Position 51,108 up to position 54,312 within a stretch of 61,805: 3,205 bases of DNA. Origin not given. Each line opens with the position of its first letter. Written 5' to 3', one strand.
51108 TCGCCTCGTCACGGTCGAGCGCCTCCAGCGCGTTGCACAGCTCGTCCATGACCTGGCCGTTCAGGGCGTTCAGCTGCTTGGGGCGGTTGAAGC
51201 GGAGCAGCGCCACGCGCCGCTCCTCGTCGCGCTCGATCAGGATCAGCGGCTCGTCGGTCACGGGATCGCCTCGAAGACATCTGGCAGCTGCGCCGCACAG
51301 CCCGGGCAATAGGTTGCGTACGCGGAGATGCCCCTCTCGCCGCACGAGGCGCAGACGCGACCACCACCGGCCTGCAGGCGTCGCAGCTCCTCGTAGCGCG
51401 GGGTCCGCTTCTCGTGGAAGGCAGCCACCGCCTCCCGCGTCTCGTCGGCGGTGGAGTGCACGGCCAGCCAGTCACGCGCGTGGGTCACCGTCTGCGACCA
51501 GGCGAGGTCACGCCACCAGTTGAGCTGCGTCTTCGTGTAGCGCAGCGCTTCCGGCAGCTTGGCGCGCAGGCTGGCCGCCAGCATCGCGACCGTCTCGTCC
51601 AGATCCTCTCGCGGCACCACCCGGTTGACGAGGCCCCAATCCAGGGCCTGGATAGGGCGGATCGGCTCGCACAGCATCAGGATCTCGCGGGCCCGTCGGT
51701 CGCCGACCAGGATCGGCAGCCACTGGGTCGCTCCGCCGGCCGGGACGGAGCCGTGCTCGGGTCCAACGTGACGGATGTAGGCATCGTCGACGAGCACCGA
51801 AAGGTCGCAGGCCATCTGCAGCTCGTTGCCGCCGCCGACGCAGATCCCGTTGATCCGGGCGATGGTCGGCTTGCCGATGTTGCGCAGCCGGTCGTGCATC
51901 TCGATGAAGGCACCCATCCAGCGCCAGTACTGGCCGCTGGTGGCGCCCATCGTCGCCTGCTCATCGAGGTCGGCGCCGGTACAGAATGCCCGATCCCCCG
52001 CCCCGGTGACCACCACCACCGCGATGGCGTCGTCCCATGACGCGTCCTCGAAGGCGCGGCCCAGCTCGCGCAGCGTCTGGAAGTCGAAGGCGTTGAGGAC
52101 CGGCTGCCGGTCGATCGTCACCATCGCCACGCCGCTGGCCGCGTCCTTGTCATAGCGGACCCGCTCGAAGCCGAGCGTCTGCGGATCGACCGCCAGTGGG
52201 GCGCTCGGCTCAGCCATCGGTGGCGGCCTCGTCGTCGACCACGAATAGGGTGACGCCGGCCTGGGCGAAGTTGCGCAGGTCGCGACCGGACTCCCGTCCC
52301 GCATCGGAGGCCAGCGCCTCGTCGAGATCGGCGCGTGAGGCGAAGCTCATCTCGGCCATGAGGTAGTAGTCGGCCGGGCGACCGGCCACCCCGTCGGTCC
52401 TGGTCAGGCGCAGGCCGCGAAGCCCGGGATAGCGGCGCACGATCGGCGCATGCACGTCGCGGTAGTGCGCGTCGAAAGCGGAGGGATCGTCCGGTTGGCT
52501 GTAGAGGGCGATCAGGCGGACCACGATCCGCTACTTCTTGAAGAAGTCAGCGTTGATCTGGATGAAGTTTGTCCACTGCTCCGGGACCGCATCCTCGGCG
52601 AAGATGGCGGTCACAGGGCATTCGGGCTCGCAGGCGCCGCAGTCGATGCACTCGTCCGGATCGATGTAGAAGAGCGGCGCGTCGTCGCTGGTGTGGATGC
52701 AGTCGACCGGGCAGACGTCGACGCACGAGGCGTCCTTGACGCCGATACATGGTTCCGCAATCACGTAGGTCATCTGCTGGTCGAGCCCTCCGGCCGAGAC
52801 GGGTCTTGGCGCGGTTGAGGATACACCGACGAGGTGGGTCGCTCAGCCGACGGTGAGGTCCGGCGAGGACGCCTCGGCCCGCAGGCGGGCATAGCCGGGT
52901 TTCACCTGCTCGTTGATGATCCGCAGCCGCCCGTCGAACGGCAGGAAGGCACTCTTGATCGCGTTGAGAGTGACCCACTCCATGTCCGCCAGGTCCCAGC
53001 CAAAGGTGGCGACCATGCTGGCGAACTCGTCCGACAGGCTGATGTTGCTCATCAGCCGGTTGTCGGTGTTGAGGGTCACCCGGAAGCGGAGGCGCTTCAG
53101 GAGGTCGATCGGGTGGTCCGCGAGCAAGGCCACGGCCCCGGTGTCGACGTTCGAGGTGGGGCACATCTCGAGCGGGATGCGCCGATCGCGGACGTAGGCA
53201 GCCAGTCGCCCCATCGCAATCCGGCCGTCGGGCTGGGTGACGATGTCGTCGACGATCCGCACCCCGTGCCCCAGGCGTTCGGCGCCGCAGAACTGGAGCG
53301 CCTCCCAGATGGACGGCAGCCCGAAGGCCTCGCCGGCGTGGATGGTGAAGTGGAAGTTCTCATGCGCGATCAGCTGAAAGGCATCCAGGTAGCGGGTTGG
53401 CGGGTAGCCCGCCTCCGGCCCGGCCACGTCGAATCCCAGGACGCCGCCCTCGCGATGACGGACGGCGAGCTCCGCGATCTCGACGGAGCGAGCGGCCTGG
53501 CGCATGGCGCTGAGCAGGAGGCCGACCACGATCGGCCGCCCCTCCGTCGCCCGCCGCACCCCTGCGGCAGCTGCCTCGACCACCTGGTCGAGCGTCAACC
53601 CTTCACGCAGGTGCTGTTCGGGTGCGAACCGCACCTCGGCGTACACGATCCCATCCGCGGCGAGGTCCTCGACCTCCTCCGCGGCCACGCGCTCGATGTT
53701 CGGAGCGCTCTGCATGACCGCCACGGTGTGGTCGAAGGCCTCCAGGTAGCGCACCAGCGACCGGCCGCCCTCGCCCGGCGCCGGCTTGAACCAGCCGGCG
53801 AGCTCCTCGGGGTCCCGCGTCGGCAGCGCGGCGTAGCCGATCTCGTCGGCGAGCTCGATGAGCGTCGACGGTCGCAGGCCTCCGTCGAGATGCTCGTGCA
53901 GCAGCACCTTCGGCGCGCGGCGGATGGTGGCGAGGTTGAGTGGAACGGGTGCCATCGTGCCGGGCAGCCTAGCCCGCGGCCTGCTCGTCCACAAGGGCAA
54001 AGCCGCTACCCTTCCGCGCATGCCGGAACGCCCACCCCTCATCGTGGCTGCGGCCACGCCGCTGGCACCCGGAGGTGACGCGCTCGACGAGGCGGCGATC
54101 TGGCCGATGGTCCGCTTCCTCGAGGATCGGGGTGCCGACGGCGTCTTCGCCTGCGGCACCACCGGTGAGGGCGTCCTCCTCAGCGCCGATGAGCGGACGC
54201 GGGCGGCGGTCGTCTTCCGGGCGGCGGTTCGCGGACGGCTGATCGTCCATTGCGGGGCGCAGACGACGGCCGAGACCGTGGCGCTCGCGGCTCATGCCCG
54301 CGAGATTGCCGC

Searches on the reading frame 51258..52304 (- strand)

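Call 88: search_protein_families(library=pfam, proteins=[window:51258-52304:-], max_evalue=0.0001)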
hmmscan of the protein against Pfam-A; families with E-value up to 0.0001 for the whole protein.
window:51258-52304:- (348 aa): 2 families
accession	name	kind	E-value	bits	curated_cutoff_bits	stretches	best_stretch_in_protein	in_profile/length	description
PF00378.25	ECH_1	-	7.1e-54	183.2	27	1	56-306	3-250/251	Enoyl-CoA hydratase/isomerase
PF16113.10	ECH_2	-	8.9e-24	85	27.2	1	60-301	2-243/335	Enoyl-CoA hydratase/isomerase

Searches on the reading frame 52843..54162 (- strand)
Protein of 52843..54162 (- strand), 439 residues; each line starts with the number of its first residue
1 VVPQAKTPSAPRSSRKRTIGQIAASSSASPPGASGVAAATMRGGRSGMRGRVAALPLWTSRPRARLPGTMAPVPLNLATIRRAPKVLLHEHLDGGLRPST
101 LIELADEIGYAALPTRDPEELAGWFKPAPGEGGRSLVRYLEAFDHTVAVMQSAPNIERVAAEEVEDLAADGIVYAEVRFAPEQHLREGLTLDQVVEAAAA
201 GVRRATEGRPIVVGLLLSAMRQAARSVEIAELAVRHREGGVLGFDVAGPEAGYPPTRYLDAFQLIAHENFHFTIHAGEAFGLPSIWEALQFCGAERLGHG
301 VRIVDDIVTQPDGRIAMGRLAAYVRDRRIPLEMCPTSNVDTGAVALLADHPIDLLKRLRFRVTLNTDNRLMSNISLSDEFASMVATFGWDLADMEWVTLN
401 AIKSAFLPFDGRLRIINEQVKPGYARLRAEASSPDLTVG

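Call 87: search_protein_families(library=pfam, proteins=[window:52843-54162:-], max_evalue=0.0001)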
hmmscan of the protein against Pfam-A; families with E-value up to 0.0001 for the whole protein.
window:52843-54162:- (439 aa): 1 family
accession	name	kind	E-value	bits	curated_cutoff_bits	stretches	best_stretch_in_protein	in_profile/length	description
PF00962.28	A_deaminase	-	4.3e-98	328.9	27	1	84-418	1-326/330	Adenosine deaminase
